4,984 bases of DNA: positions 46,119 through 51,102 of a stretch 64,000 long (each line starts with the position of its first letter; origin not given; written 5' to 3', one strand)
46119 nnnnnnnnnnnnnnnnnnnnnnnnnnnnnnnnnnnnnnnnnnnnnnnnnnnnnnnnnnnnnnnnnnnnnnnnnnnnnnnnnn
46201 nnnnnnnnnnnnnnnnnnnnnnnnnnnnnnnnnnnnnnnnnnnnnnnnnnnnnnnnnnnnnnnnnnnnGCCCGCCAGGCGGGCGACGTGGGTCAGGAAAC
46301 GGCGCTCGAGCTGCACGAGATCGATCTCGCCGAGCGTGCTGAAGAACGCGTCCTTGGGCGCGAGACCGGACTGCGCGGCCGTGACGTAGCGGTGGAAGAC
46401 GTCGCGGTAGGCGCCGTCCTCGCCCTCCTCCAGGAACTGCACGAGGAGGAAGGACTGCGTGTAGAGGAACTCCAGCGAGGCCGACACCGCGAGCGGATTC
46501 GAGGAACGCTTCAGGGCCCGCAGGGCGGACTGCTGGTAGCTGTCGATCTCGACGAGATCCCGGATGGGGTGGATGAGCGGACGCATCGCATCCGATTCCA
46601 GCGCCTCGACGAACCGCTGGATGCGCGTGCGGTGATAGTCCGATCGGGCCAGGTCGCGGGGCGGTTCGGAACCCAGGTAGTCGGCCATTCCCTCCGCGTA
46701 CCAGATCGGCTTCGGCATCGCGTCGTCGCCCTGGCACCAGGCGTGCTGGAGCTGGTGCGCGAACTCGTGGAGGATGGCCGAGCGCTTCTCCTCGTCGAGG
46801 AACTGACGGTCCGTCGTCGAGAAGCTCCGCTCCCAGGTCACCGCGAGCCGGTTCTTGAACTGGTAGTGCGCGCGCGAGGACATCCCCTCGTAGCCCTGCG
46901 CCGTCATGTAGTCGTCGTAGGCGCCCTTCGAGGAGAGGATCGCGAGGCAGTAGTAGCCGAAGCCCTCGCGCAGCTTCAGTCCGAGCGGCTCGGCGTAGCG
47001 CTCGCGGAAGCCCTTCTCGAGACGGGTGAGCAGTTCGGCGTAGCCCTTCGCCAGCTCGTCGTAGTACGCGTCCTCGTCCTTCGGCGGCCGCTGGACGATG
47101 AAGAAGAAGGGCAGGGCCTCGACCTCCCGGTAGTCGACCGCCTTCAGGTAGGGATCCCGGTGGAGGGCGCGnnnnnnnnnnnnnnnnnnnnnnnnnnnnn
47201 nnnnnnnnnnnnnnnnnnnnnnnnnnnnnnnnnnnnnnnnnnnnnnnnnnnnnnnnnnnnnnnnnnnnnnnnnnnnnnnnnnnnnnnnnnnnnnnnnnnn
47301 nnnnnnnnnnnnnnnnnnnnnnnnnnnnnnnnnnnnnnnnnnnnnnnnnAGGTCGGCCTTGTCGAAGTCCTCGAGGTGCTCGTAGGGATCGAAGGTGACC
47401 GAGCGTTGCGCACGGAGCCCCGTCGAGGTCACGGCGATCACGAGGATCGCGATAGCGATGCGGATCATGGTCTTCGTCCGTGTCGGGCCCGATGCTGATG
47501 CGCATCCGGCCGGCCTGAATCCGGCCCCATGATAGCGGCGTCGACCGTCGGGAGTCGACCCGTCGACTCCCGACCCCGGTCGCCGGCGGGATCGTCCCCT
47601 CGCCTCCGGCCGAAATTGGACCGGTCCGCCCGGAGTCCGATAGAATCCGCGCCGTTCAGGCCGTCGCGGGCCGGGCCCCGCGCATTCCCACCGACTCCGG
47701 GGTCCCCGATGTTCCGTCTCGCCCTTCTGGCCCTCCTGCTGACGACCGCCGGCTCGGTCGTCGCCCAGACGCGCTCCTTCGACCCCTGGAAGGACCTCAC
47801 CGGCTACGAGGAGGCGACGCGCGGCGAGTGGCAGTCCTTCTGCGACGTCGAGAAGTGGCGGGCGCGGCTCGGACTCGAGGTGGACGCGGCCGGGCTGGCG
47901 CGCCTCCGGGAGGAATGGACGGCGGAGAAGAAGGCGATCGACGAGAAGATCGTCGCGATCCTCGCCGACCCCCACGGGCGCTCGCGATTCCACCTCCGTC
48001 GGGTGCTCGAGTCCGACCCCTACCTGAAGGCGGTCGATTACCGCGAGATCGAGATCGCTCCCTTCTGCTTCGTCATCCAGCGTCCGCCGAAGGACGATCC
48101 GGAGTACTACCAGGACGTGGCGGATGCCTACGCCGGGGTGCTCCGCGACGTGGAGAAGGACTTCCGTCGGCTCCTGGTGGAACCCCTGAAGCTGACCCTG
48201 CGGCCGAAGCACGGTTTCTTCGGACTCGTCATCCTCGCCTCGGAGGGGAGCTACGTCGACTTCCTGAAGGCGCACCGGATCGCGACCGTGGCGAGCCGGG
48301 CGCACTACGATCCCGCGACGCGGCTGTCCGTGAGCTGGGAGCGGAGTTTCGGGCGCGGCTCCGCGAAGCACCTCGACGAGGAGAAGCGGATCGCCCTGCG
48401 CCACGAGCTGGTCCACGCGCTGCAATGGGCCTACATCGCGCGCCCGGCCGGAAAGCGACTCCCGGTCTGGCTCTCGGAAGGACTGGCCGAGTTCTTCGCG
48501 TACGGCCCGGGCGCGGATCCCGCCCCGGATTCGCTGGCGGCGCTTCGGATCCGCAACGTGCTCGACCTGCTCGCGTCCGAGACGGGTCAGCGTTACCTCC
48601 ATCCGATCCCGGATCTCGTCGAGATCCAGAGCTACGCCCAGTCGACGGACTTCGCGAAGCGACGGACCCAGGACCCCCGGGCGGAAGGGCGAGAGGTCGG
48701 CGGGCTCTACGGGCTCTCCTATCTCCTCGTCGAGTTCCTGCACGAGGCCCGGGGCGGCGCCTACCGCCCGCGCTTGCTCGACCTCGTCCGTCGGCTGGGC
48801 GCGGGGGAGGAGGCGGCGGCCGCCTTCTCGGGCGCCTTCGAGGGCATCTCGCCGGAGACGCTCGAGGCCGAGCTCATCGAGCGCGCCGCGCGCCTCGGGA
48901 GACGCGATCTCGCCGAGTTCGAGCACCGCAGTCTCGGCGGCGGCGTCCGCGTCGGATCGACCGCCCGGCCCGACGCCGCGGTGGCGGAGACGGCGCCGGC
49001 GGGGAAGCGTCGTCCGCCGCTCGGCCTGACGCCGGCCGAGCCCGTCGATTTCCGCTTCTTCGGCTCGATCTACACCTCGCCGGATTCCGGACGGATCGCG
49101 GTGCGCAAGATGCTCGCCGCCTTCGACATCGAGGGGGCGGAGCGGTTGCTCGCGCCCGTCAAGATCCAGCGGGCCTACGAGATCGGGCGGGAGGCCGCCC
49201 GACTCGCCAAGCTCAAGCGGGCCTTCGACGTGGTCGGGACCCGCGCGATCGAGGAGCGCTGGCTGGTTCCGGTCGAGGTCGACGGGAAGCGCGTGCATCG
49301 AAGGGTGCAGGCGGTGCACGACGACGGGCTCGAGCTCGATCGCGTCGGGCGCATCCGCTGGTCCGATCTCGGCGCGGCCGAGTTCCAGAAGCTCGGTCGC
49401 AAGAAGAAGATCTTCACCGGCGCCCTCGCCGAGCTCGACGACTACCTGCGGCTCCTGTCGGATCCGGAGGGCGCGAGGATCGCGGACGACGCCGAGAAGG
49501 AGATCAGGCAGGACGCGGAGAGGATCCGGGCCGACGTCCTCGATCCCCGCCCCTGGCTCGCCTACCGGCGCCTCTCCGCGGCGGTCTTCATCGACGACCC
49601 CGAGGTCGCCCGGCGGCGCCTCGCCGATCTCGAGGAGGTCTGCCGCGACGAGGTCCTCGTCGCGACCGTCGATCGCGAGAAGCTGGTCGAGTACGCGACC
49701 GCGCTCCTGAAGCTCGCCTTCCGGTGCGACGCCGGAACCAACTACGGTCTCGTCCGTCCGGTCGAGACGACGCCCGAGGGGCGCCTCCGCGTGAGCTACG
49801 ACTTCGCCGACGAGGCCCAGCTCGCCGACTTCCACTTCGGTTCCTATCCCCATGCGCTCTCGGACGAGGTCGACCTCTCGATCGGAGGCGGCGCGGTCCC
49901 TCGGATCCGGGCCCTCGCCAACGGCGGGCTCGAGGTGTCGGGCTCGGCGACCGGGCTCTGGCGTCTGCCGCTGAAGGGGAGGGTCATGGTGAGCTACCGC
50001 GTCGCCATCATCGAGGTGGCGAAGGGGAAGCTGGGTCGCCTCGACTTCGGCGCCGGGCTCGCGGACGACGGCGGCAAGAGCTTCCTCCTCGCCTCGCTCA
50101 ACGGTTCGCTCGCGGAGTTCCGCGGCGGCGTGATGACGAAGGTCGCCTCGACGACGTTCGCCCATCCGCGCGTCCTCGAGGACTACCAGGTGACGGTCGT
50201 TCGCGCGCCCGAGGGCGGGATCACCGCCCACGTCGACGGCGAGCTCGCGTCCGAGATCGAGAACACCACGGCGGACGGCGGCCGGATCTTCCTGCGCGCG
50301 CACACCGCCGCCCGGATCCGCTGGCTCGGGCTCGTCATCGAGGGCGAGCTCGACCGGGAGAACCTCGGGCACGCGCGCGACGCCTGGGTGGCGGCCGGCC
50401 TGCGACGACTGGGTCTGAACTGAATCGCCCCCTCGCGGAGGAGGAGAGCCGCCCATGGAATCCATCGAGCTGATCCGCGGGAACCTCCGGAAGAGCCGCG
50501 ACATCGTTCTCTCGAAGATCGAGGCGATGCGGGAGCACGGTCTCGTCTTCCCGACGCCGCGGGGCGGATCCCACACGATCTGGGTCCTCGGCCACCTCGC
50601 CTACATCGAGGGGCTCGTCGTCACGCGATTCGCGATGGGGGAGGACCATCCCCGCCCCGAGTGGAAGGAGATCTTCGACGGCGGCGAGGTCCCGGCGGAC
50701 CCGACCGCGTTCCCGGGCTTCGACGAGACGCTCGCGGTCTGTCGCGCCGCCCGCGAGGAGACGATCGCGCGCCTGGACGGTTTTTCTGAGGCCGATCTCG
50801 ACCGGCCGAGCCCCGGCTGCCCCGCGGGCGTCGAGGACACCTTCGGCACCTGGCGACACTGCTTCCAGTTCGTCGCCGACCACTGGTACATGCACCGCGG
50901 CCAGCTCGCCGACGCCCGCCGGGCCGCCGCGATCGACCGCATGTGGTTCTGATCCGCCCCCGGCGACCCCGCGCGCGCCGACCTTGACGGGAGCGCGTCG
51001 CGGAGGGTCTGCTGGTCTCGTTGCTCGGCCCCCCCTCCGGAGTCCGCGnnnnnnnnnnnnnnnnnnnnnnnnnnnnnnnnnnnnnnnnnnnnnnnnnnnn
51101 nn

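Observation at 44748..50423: Head-to-head pair of paralogous ~900-aa secreted HExxH proteins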

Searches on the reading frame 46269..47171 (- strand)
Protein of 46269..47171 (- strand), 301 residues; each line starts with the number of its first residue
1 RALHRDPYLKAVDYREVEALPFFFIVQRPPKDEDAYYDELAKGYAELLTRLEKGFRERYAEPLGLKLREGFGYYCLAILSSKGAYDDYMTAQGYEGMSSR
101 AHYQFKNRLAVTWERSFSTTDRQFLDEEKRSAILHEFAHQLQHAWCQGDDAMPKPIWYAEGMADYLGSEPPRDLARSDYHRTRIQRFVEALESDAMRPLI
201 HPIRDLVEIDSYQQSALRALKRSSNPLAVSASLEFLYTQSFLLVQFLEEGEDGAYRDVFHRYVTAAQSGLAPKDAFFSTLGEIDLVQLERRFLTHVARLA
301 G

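Call 74: search_solved_structures(query=A6, max_evalue=10, show_alignments=4)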
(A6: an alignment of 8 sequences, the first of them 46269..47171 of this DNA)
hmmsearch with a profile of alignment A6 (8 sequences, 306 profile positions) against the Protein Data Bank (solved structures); distinct sequences matched with E-value up to 10: 7.
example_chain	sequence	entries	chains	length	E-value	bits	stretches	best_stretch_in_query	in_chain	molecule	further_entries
7wss_A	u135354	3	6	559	0.04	16.6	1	134-181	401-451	Microbial collagenase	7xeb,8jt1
7z5u_A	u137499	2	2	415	0.14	14.8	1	136-173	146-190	Collagenase ColG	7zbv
9l5o_A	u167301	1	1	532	0.16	14.6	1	135-178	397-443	microbial collagenase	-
7esi_A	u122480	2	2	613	0.19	14.4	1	135-178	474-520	Collagenase unit (CU) | collagenase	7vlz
4are_A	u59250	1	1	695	0.38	13.4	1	136-173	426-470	COLLAGENASE G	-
2y3u_A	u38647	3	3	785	0.47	13.1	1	136-173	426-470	COLLAGENASE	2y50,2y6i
8dt0_A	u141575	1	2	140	0.85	12.2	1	161-236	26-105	Scaffolding protein functional sites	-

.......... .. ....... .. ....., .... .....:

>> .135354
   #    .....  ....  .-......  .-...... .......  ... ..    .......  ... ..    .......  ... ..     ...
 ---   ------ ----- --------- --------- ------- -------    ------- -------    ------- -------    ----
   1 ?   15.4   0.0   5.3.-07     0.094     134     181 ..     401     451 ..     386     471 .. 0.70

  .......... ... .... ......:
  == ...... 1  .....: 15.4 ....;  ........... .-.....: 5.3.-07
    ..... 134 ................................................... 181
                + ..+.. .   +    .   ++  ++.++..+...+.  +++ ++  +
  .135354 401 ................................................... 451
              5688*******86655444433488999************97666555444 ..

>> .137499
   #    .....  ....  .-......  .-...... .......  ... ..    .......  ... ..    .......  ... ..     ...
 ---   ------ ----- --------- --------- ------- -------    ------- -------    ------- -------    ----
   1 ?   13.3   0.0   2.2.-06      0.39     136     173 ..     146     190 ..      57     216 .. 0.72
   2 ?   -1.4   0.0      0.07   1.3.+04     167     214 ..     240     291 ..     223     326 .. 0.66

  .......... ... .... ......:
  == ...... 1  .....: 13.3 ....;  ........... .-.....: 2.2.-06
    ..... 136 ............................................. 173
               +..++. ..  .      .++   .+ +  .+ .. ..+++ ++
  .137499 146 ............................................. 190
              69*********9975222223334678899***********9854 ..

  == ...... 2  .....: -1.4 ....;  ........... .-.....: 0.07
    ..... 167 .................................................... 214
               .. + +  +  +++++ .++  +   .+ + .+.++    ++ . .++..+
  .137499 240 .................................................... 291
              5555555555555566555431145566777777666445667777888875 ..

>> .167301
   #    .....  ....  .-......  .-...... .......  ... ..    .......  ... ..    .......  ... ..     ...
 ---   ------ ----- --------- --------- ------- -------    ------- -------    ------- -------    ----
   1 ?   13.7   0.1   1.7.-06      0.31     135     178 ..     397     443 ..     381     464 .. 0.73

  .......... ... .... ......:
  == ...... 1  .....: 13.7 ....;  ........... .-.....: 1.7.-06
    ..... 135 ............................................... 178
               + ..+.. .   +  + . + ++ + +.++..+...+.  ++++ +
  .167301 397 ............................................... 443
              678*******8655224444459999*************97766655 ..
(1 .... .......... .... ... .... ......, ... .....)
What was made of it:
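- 46269..47156 (-): Gene A M9-like gluzincin catalytic domain, residues ~105-400. Profile against PDB sequences hits only M9 collagenases (call 74).
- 46692..46694 (-): Gene A E259, predicted third zinc ligand (W..EGMAD motif). D263 is the second-shell acid. Aligned to the SEGVAEY/DEGTAEF gluzincin helix (call 74).
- Closest known: Peptidase domain of bacterial M9 collagenases. Different: The Glu lies 21 residues after the second His, against 28-30 in the clostridial enzymes and 24 in the Ghcol alignment of call 74.
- E-values are weak (0.04-0.5), but HExxH and W..EG.AE[YF] are aligned (call 74).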

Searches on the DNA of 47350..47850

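Call 103: search_rna_families(source=window, start=47350, end=47850, threshold=evalue, max_evalue=1)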
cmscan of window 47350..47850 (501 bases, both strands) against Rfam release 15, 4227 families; matches with E-value up to 1: 0.
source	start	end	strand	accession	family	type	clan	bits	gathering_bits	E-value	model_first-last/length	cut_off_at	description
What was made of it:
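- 47469..47708 (.): 240-bp divergent intergenic region. No Rfam match (call 103).
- Tried and rejected: An Rfam scan of the spacer found nothing (call 103).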

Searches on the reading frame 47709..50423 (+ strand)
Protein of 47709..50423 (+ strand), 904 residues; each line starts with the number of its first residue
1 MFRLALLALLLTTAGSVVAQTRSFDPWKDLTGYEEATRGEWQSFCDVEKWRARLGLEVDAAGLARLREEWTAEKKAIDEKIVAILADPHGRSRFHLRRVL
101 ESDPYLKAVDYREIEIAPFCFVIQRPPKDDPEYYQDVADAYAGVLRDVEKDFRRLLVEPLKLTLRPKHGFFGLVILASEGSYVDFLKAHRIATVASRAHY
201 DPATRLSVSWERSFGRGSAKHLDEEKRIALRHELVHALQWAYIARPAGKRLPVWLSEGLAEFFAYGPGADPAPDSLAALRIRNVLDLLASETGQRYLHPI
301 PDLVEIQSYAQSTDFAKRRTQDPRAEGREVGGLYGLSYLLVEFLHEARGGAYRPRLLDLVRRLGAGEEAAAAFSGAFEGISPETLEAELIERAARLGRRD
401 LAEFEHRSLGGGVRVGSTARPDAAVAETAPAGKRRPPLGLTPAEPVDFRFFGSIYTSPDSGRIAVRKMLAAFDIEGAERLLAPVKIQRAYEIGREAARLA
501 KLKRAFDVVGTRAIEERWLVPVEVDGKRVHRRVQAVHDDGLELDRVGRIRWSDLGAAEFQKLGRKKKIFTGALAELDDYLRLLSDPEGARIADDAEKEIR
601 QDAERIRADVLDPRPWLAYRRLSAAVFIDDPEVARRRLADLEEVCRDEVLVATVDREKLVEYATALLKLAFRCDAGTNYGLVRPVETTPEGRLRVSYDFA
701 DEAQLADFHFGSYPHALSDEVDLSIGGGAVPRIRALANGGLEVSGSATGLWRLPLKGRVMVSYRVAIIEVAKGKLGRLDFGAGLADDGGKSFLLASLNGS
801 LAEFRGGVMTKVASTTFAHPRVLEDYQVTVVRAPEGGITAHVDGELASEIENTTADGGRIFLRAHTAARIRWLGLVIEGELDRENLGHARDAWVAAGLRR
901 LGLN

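Call 5: search_protein_families(library=pfam, proteins=[window:47709-50423:+], max_evalue=1)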
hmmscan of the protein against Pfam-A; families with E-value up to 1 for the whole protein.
window:47709-50423:+ (904 aa): 5 families
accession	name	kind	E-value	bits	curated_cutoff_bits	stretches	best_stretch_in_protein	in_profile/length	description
PF04450.18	BSP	-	0.0029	17.9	23.8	1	220-270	96-141/207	Peptidase of plants and bacteria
PF07607.17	DUF1570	-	0.064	14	22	1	230-264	5-39/129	Protein of unknown function (DUF1570)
PF13485.12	Peptidase_MA_2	-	0.1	12.8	32.4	1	228-267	68-105/201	Peptidase MA superfamily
PF01752.23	Peptidase_M9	-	0.17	11.6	26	1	228-266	160-202/289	Collagenase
PF18700.6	Castor1_N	-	0.27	11.6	26.5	1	649-671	2-24/61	Cytosolic arginine sensor for mTORC1 subunit 1 N-terminal domain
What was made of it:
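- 48015..48908 (+): Gene B M9-like gluzincin catalytic domain, residues ~103-400. Sub-threshold Pfam hits to BSP, DUF1570, Peptidase_MA_2 and M9 at residues 220-270 (call 5).
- On MEROPS M9 / Pfam Peptidase_M9 (PF01752): B scores 11.6 bits against a cut-off of 26 (call 5).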

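Call 6: search_protein_families(library=ncbifam, proteins=[window:47709-50423:+], max_evalue=1)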
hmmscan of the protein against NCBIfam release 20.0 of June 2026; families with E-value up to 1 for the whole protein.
window:47709-50423:+ (904 aa): 1 family
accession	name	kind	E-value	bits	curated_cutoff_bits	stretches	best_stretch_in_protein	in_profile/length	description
NF033876.2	flagella_HExxH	equivalog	0.012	15.1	205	1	230-264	133-164/384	flagellinolysin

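Call 9: find_homologous_proteins(query=window:47709-50423:+)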
Query window:47709-50423:+ (904 aa): 1 proteins with E <= 0.001 among 8000 candidates.
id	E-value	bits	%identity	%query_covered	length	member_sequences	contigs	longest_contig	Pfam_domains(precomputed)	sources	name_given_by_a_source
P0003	0.0e+0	2009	100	100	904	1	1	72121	-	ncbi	ncbi:MAG: hypothetical protein R3F20_18050 [Planctomycetota bacterium]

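Call 84: predict_structure(alignment_id=A5)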
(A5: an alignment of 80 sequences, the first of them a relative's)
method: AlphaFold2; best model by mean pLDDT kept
length: 904 residues; sequences in the alignment: 80
mean_pLDDT: 89.1   pTM: 0.70
mean pLDDT of the five models: 89.1, 87.7, 87.2, 87.1, 87.1
residues with pLDDT >= 90: 623; 70-90: 200; 50-70: 62; < 50: 19
segments of 3 or more residues with pLDDT < 50: 419-429, 725-727
pLDDT, mean of each block of 10 residues (from residue 1): 59 57 97 94 95 97 97 97 93 95 97 97 96 94 96 98 94 96 94 85 95 67 90 97 88 97 91 88 95 94 93 91 81 96 96 98 96 97 97 96 96 73 44 77 82 73 89 89 67 90 95 95 90 94 93 92 94 94 91 86 92 87 84 93 91 89 93 86 95 97 93 63 51 86 91 96 95 74 92 92 87 74 93 96 95 90 91 97 92 90 92
secondary structure, 60 per line:
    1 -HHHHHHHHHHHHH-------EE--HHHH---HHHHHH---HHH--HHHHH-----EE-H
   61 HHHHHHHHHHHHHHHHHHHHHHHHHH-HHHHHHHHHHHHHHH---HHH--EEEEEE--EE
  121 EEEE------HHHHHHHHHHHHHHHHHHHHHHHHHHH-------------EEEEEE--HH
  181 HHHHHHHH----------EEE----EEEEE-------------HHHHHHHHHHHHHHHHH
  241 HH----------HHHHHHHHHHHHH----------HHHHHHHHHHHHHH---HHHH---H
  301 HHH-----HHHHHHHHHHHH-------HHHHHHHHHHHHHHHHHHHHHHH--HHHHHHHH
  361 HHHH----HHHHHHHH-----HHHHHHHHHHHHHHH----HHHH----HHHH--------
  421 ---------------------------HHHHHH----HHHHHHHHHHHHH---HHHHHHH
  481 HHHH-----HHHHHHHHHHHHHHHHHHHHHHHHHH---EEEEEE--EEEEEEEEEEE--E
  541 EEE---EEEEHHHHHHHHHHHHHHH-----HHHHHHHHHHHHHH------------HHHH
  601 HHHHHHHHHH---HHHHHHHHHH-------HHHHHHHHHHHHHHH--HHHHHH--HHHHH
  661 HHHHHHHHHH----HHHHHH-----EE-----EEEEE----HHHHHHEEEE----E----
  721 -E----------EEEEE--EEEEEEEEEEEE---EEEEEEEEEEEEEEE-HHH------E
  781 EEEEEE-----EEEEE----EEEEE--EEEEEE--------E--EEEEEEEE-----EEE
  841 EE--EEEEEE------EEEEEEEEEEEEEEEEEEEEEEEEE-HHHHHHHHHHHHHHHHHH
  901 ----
elements in order (helices of 4 or more, strands of 3 or more residues): H2-14 H26-29 H33-38 H47-51 H60-86 H88-102 E111-116 E119-124 H131-157 E171-176 H179-188 E199-201 E206-210 H224-242 H253-265 H276-289 H293-296 H300-303 H309-320 H328-350 H353-364 H369-376 H382-396 H401-404 H409-412 H448-453 H458-470 H474-484 H490-515 E519-524 E527-537 E540-543 E547-550 H551-565 H571-584 H597-610 H614-623 H631-645 H648-653 H656-670 H675-680 E693-697 H702-707 E708-711 E733-737 E740-751 E755-769 E780-786 E792-796 E801-805 E808-813 E825-832 E838-842 E845-850 E857-881 H883-900
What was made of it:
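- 47709..50423 (+): Gene B, 904 aa (NCBI R3F20_18050): paralogue of A. AlphaFold model pLDDT 89.1, pTM 0.70, with the same secondary-structure layout as A (call 84).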

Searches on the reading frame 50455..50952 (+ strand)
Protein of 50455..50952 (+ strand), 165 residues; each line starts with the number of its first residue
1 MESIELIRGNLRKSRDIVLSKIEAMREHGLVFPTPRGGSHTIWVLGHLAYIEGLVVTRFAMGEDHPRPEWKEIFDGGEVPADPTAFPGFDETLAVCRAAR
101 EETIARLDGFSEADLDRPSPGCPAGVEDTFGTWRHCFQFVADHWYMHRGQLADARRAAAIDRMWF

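Call 16: search_protein_families(library=pfam, proteins=[window:50455-50952:+], max_evalue=0.01)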
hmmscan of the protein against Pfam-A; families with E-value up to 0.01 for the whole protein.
window:50455-50952:+ (165 aa): 2 families
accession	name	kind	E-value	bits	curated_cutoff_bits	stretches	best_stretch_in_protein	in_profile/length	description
PF12867.12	DinB_2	-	2.3e-16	60.9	24.8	1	11-151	2-128/128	DinB superfamily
PF04978.18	MST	-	2.8e-06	28.3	27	1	8-155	3-144/149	Mycothiol-S-transferase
